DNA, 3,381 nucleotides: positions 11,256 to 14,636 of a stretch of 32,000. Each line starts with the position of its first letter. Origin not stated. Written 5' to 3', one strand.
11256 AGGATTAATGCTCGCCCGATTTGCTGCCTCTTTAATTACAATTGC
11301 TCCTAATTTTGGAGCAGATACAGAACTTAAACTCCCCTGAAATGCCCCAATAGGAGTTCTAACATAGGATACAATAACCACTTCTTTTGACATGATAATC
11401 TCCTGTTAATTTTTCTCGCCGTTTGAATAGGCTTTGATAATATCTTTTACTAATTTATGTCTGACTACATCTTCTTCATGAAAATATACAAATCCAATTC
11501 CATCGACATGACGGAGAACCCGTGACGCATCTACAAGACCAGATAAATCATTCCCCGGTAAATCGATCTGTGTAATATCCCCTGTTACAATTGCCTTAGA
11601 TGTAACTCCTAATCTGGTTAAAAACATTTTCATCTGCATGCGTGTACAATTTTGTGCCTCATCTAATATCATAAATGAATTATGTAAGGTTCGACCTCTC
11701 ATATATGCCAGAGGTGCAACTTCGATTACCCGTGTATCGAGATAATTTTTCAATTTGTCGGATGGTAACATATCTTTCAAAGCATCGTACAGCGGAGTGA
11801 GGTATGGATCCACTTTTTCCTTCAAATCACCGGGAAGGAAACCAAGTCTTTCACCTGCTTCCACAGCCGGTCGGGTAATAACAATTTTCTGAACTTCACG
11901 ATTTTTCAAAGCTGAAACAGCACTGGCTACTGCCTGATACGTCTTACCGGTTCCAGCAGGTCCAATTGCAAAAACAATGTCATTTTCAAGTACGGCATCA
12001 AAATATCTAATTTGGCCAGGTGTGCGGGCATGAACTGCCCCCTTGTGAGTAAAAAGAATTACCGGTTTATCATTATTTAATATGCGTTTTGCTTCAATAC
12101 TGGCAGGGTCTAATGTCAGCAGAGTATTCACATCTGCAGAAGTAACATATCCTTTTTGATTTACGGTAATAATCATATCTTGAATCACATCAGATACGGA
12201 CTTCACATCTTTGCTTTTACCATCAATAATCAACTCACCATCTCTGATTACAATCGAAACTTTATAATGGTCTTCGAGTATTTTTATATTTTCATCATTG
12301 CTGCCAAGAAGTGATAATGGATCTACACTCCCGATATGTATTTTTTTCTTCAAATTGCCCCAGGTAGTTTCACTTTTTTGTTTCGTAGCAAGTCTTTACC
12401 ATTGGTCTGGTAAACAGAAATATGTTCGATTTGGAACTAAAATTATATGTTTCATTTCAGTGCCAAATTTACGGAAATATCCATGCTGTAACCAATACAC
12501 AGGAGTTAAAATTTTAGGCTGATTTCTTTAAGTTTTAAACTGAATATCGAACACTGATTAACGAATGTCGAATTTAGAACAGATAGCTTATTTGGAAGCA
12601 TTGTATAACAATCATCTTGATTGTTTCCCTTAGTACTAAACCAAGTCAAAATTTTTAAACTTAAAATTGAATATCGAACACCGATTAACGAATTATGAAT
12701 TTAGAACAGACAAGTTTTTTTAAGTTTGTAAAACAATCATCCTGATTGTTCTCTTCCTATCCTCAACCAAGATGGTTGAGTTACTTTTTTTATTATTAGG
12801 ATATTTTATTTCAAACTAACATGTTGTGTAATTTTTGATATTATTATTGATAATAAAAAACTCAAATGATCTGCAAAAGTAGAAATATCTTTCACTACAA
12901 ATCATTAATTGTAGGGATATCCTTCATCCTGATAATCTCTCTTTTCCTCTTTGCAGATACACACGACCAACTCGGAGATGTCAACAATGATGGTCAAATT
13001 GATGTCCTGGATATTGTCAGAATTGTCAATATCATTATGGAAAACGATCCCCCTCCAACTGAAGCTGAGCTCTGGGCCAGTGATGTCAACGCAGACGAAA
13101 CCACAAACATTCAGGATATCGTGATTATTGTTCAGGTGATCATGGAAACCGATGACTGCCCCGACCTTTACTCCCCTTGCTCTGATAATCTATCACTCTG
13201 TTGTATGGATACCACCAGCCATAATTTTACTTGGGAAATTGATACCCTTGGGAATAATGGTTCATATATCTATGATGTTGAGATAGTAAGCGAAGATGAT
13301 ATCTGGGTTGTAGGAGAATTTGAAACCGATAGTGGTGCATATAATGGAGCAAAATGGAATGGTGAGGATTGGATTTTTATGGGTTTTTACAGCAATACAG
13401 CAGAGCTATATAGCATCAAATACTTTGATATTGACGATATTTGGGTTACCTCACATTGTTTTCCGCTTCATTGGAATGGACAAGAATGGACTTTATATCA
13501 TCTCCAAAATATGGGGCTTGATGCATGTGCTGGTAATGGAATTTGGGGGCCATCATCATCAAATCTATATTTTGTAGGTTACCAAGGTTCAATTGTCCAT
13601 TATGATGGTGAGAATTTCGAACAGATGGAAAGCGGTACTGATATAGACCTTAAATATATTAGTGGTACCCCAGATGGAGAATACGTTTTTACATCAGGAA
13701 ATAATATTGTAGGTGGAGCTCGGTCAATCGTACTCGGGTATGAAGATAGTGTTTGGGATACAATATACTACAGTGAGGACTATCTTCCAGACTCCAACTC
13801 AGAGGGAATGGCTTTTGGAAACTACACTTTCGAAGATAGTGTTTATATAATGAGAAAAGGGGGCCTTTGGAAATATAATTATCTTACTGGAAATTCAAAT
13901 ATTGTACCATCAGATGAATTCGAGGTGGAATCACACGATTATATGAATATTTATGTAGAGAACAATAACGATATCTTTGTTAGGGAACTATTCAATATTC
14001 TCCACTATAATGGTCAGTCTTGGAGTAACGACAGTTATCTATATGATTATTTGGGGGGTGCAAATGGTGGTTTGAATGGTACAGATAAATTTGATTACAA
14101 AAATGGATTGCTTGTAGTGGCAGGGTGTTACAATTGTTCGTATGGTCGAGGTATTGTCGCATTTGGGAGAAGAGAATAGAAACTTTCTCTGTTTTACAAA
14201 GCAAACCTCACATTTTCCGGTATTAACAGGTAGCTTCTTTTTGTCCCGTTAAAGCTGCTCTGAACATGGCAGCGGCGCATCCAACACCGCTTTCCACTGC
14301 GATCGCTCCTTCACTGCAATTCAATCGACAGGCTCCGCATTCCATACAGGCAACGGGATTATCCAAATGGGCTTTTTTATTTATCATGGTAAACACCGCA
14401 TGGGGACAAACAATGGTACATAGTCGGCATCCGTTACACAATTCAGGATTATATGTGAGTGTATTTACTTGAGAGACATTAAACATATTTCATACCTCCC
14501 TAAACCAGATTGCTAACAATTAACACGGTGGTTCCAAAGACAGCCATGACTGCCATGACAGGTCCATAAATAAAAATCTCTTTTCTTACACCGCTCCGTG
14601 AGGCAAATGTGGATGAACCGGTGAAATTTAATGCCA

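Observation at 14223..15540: Complete hgcA-hgcB mercury-methylation gene pair in a non-classical host background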

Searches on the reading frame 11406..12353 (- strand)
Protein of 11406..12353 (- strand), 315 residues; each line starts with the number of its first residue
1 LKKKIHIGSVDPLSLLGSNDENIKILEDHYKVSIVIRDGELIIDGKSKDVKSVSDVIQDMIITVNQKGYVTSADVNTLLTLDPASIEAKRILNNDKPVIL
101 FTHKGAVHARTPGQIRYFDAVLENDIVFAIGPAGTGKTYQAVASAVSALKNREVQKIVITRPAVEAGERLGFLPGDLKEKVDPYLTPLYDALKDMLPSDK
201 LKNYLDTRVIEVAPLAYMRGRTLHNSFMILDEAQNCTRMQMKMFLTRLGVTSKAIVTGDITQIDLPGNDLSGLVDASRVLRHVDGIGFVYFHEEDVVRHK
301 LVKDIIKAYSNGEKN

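Call 7: search_protein_families(library=pfam, proteins=[window:11406-12353:-], max_evalue=0.00001)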
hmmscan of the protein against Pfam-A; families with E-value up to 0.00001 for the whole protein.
window:11406-12353:- (315 aa): 3 families
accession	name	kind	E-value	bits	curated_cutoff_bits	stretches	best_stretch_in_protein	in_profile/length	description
PF02562.22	PhoH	-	1.2e-91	306.2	27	1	107-309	2-204/205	PhoH-like protein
PF13245.12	AAA_19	-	7.2e-07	29.9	25.1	1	120-263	7-129/134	AAA domain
PF13604.12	AAA_30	-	3.1e-06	27.5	27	1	112-263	4-128/191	AAA domain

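Call 22: find_related_loci(query=window:11406-12353:-, collection=genome_contigs, flank=10000)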
Query window:11406-12353:- (315 aa) in genome_contigs; peptide patterns used: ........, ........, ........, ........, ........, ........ (x = any residue, [..] = any of these).
503 stretches matched a pattern; 407 encode a relative of the query (tblastn E <= 1e-3); the best 80 are kept; 80 distinct loci.
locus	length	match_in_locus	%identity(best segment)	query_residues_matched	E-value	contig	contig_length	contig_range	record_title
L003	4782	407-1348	78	1-314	2e-172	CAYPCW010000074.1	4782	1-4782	MAG TPA_asm: uncultured bacterium isolate SRP118108_co1_497 genome assembly, contig: NODE_22383_length_4782_cov_6.927015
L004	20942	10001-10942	76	1-314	4e-161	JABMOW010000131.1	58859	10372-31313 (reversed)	MAG: Candidatus Neomarinimicrobiota bacterium isolate bin.70 k141_5461816, whole genome shotgun sequence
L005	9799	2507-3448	70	1-315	7e-151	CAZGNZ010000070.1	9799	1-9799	MAG TPA_asm: uncultured bacterium isolate SRP167671_co1_170 genome assembly, contig: NODE_8212_length_9799_cov_232.56742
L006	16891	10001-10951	70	1-315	8e-150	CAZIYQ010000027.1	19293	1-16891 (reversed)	MAG TPA_asm: uncultured bacterium isolate SRP216583_co1_146 genome assembly, contig: NODE_2280_length_19293_cov_20.32435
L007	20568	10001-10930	66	1-310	1e-136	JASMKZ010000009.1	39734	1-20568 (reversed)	MAG: Candidatus Neomarinimicrobiota bacterium isolate Arabian9_MAG_28 NODE_9_length_39734_cov_8.689160, whole genome sho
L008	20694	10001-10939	65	1-313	2e-136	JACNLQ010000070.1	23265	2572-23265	MAG: Candidatus Neomarinimicrobiota bacterium isolate NIOZ-UU87 NIOZ-UU_NODE_2612_length_23265_cov_11.2249, whole genome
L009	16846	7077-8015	66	1-313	2e-135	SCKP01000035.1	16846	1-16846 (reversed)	Candidatus Neomarinimicrobiota bacterium strain D37C17 D37C17_232, whole genome shotgun sequence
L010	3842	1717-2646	65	1-310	1e-137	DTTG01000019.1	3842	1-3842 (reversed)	MAG TPA_asm: Candidatus Neomarinimicrobiota bacterium isolate UWMA-0072 NODE_13041_length_3842_cov_27.810668, whole geno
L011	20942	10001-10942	64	1-314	7e-133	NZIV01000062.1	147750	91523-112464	MAG: Candidatus Neomarinimicrobiota bacterium isolate MED589 89776, whole genome shotgun sequence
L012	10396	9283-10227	64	1-313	5e-133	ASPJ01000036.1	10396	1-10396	Marinimicrobia bacterium SCGC AAA003-L08 A03L08DRAFT_contig_35_0.36_C, whole genome shotgun sequence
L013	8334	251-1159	63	12-314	5e-126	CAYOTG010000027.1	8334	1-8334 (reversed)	MAG TPA_asm: uncultured bacterium isolate SRP077602_co11_487 genome assembly, contig: NODE_10784_length_8334_cov_7.61094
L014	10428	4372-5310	55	2-313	1e-114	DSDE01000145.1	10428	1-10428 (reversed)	MAG TPA_asm: Candidatus Neomarinimicrobiota bacterium isolate SpSt-1211 Ga0129302_1003643, whole genome shotgun sequence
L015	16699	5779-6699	57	4-311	2e-113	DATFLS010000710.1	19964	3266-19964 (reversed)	MAG TPA_asm: bacterium isolate SMAG_U9204 k141_96471, whole genome shotgun sequence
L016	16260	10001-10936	57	1-311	9e-113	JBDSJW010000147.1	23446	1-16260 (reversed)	MAG: Candidatus Kapaibacterium sp. isolate cluster1_bin.331 k127_12265465, whole genome shotgun sequence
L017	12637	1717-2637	57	4-311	7e-112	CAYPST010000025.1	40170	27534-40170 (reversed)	MAG TPA_asm: uncultured bacterium isolate SRP141376_co1_385 genome assembly, contig: NODE_2340_length_40170_cov_5.854443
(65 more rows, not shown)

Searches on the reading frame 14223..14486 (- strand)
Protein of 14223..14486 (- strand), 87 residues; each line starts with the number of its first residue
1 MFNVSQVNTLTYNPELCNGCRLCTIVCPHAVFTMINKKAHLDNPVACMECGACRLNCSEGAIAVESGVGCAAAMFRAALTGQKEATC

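Call 4: search_protein_families(library=pfam, proteins=[window:14223-14486:-], max_evalue=0.01)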
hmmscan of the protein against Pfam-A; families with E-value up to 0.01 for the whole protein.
window:14223-14486:- (87 aa): 12 families
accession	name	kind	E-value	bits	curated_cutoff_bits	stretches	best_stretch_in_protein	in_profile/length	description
PF00037.32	Fer4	-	1.3e-08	34.7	21.1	1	11-31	2-22/24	4Fe-4S binding domain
PF12838.12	Fer4_7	-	5e-08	33.7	27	1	6-30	27-51/52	4Fe-4S dicluster domain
PF13237.11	Fer4_10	-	8.2e-08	32.5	25.5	1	11-57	3-52/53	4Fe-4S dicluster domain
PF12837.12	Fer4_6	-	9.3e-08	32.1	25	1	11-32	3-24/24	4Fe-4S binding domain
PF13187.11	Fer4_9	-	1.8e-07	31.5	27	1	17-62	2-52/52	4Fe-4S dicluster domain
PF12797.12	Fer4_2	-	4e-06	26.9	24.5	1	12-28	5-21/22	4Fe-4S binding domain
PF14697.11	Fer4_21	-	1e-05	26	35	1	6-31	30-56/59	4Fe-4S dicluster domain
PF13183.11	Fer4_8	-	1.3e-05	26.1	27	1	11-30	48-67/68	4Fe-4S dicluster domain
PF12800.12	Fer4_4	-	2.3e-05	24.8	24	1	14-28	1-15/17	4Fe-4S binding domain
PF13534.11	Fer4_17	-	6.4e-05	23.9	22.2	0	14-30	43-59/61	4Fe-4S dicluster domain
PF13484.11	Fer4_16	-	0.00016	22.9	30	0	17-35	2-20/66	4Fe-4S double cluster binding domain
PF12798.12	Fer4_3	-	0.0054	17.9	27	0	47-61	1-15/15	4Fe-4S binding domain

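Call 5: search_protein_families(library=ncbifam, proteins=[window:14223-14486:-], max_evalue=0.01)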
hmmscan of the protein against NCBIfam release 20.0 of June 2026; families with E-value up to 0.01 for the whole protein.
window:14223-14486:- (87 aa): 44 families (the best 25 are shown)
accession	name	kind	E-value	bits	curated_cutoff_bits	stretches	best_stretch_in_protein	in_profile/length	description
NF040864.1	HgcB_ferredoxin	equivalog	2.1e-29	101.2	99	1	5-85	4-84/93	mercury methylation ferredoxin HgcB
NF043039.1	HgcAB_like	equivalog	5.4e-12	46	285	1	8-62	293-349/350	HgcAB-like fusion protein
NF040770.1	hetero_SS_HdrA2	exception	6.7e-10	37.7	1100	1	12-66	574-627/777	CoB-CoM heterodisulfide reductase HdrA2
NF006221.0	PRK08348.1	subfamily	4.1e-08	33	124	1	9-65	38-95/136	NADH-plastoquinone oxidoreductase subunit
NF038196.1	ferrodoxin_EFR1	subfamily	7.3e-07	29.5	75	1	9-65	179-232/242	EFR1 family ferrodoxin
TIGR04395.1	cutC_activ_rSAM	equivalog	1.9e-06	27.4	360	1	10-66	49-107/309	choline TMA-lyase-activating enzyme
NF045715.1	sulf_resp_HmcB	equivalog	3.4e-06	26.4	420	1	5-76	127-190/307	sulfate respiration complex iron-sulfur protein HmcB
NF045874.1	Vhu_polyferre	exception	3.4e-06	26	600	1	6-71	187-252/381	F420-non-reducing hydrogenase associated-polyferredoxin VhuB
TIGR02494.1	PFLE_PFLC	subfamily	3.7e-06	26.4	174.35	1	5-65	38-100/293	glycyl-radical enzyme activating protein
NF041891.1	hdrA_Methbact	equivalog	5.1e-06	25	1300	1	13-67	570-623/762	ferredoxin:CoB-CoM heterodisulfide reductase subunit HdrA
TIGR02060.1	aprB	equivalog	8.2e-06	25.7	135.65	1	13-68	6-68/132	adenylyl-sulfate reductase subunit beta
NF041778.1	hetero_SS_HdrA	equivalog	9.3e-06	23.7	1400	1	8-65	580-636/771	ferredoxin:CoB-CoM heterodisulfide reductase subunit HdrA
NF042987.1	OGOR_delta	exception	1.6e-05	25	125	1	13-65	29-88/89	2-oxoglutarate ferredoxin oxidoreductase subunit delta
NF001988.0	PRK00783.1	equivalog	1.6e-05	24.7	153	1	6-65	162-221/266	DNA-directed RNA polymerase subunit D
NF045790.1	OxalOxreddelta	equivalog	1.7e-05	24.1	230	1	12-63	257-307/316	oxalate oxidoreductase subunit delta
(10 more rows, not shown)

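Call 15: search_solved_structures(query=window:14223-14486:-, max_evalue=0.001, show_alignments=2)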
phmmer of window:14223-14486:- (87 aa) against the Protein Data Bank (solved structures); distinct sequences matched with E-value up to 0.001: 24.
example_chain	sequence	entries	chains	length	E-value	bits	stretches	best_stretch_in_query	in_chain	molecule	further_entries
9sw6_G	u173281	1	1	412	7.2e-13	51.8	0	9-64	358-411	Polyferredoxin protein MvhB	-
9sfi_A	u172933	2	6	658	6.5e-09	39.2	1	9-63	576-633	CoB--CoM heterodisulfide reductase iron-sulfur subunit A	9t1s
1jnr_B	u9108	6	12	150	8.1e-06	29.3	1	12-68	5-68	adenylylsulfate reductase | adenylylsulfate reductase, subunit B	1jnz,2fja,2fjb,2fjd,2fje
8a6t_B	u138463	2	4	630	1.1e-05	29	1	12-62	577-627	Electron bifurcating hydrogenase subunit HydB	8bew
8a8o_C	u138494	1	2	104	1.5e-05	28.5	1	12-64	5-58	Beta-subunit of the PAPS reductase from Methanothermococcus thermolithotrophicus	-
9sfi_O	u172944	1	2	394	1.9e-05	28.1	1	7-71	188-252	Ferredoxin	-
7np8_A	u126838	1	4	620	2.2e-05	27.9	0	11-64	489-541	Coenzyme F420-dependent sulfite reductase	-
9n5u_B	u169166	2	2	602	5.3e-05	26.7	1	14-64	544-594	NfnB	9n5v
8ys5_D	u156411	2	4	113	5.7e-05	26.6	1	12-65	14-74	2-oxoglutarate:acceptor oxidoreductase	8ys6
36rp_D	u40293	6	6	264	8.8e-05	26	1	7-66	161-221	DNA-directed RNA polymerase subunit Rpo3 | DNA-directed RNA polymerase subunit D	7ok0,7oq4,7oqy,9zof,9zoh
9bov_B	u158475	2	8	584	0.00012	25.6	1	9-65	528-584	NADH dehydrogenase (Quinone)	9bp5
7qv7_D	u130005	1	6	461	0.00014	25.4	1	11-62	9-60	Hydrogen dependent carbon dioxide reductase subunit HydA2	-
7p5h_B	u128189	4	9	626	0.00017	25.1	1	11-62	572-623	Fe-hydrogenase, subunit beta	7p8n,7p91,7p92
9r51_C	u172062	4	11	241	0.00023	24.7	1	12-58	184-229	F420-reducing [NiFe]-hydrogenase from Methanothermococcus thermolithotrophicus subunit gam | F420-reducing [NiFe]-hydrogenase from Methanothermococcus thermolit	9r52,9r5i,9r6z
6cfw_N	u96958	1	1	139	0.00024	24.6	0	9-35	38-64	NADH-plastoquinone oxidoreductase subunit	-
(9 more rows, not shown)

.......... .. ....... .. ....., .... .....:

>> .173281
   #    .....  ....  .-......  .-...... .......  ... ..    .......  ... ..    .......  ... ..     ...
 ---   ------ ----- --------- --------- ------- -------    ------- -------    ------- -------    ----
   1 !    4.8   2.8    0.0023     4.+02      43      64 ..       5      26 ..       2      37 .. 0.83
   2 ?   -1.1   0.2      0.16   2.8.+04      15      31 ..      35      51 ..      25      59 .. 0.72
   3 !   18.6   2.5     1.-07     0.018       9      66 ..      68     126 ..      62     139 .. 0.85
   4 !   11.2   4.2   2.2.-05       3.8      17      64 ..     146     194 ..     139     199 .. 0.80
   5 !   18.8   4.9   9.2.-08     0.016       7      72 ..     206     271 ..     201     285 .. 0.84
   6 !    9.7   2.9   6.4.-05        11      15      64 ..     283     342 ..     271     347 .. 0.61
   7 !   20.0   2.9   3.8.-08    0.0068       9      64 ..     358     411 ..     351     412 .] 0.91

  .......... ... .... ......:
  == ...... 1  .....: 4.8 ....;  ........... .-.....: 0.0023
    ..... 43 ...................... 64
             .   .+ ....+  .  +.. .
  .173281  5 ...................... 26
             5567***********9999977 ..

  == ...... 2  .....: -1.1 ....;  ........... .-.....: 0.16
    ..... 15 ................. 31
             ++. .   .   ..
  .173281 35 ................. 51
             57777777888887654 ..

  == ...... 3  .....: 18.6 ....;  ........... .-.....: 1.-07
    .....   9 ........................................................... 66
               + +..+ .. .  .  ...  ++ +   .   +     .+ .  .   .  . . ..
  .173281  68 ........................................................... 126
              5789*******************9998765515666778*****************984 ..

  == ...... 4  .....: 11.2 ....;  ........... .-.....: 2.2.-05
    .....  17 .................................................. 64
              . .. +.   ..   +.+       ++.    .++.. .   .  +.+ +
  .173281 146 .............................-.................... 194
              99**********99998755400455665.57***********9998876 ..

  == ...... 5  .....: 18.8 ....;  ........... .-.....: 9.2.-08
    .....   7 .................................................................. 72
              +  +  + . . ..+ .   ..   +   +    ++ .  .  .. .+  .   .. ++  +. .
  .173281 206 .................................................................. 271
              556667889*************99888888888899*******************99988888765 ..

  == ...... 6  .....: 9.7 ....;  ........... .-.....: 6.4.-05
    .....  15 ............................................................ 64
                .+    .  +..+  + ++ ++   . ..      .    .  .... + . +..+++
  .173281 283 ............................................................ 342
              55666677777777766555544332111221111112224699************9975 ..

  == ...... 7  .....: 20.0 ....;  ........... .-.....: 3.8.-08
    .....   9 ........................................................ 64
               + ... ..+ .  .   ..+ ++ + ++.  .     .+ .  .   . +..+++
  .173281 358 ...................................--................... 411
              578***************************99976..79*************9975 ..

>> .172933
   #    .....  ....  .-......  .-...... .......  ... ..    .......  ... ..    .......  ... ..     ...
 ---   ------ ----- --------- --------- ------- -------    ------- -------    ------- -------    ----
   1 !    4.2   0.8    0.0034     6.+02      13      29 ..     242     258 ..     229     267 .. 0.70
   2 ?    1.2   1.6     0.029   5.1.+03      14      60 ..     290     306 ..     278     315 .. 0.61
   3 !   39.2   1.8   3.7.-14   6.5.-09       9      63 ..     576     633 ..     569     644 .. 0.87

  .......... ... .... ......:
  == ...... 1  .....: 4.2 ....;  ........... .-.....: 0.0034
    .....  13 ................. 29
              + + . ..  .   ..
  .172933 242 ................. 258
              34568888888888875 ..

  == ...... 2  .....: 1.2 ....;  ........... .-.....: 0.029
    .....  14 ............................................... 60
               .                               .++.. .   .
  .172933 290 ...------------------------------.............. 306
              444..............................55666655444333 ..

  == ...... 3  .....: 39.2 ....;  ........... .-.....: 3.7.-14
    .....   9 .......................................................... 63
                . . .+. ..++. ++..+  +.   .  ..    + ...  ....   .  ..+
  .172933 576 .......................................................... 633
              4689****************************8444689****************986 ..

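Call 41: find_homologous_proteins(query=window:14223-14486:-, max_evalue=0.00001)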
Query window:14223-14486:- (87 aa): 2275 proteins with E <= 0.00001 among 2275 candidates; the best 120 are listed.
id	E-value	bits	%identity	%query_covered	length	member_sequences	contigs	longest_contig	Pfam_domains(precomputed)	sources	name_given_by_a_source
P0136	2.0e-51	189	98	100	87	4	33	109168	PF14697.12,PF12797.13,PF12837.13,PF00037.33,PF12838.13,PF13237.12,PF13183.12,PF13187.12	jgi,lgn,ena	jgi:NAD-dependent dihydropyrimidine dehydrogenase PreA subunit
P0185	1.7e-38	148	77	100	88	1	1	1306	PF14697.12,PF12797.13,PF12837.13,PF00037.33,PF12838.13,PF13237.12,PF13183.12,PF13187.12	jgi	-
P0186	7.2e-35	136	76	100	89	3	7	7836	PF14697.12,PF12797.13,PF12837.13,PF00037.33,PF13484.12,PF12838.13,PF13237.12,PF12800.13,PF13187.12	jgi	jgi:NAD-dependent dihydropyrimidine dehydrogenase PreA subunit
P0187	9.2e-34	133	72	100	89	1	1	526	PF14697.12,PF12797.13,PF12837.13,PF00037.33,PF12838.13,PF13237.12,PF12800.13,PF13187.12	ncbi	-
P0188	2.3e-33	132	74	100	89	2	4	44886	PF12797.13,PF12837.13,PF00037.33,PF13484.12,PF12838.13,PF13237.12,PF13187.12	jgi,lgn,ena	-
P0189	3.4e-33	131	72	100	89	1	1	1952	PF12797.13,PF12837.13,PF00037.33,PF12838.13,PF13237.12,PF13183.12,PF13187.12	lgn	-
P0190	3.6e-33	131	72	100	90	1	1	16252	PF12797.13,PF12837.13,PF00037.33,PF12838.13,PF13237.12,PF13187.12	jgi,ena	-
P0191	5.0e-33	131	72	100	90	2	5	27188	PF12797.13,PF12837.13,PF00037.33,PF12838.13,PF13237.12,PF12800.13,PF13187.12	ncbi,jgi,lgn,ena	-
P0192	5.0e-33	131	75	100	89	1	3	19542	PF14697.12,PF12797.13,PF12837.13,PF00037.33,PF13484.12,PF12838.13,PF13237.12,PF12800.13,PF13187.12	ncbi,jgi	jgi:NAD-dependent dihydropyrimidine dehydrogenase PreA subunit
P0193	6.2e-33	130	71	100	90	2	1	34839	PF14697.12,PF12797.13,PF12837.13,PF00037.33,PF13484.12,PF12838.13,PF13237.12,PF12800.13,PF13187.12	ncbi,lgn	ncbi:MAG: mercury methylation ferredoxin HgcB [Chloroflexota bacterium]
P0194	6.8e-33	130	71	100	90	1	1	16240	PF14697.12,PF12797.13,PF12837.13,PF00037.33,PF12838.13,PF13534.12,PF13237.12,PF13183.12,PF12800.13,PF13187.12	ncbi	-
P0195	7.4e-33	130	71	100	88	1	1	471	PF12837.13,PF00037.33,PF13484.12,PF12838.13,PF13237.12,PF12800.13,PF13187.12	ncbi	-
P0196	9.5e-33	130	70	100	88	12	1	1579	PF12797.13,PF12837.13,PF00037.33,PF13484.12,PF12838.13,PF13237.12,PF12800.13,PF13187.12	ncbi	-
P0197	1.0e-32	130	72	100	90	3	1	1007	PF12797.13,PF12837.13,PF00037.33,PF12838.13,PF13237.12,PF13187.12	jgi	jgi:NAD-dependent dihydropyrimidine dehydrogenase PreA subunit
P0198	1.0e-32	130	70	100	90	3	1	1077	PF14697.12,PF12797.13,PF12837.13,PF00037.33,PF13484.12,PF12838.13,PF13237.12,PF12800.13,PF13187.12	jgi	jgi:ferredoxin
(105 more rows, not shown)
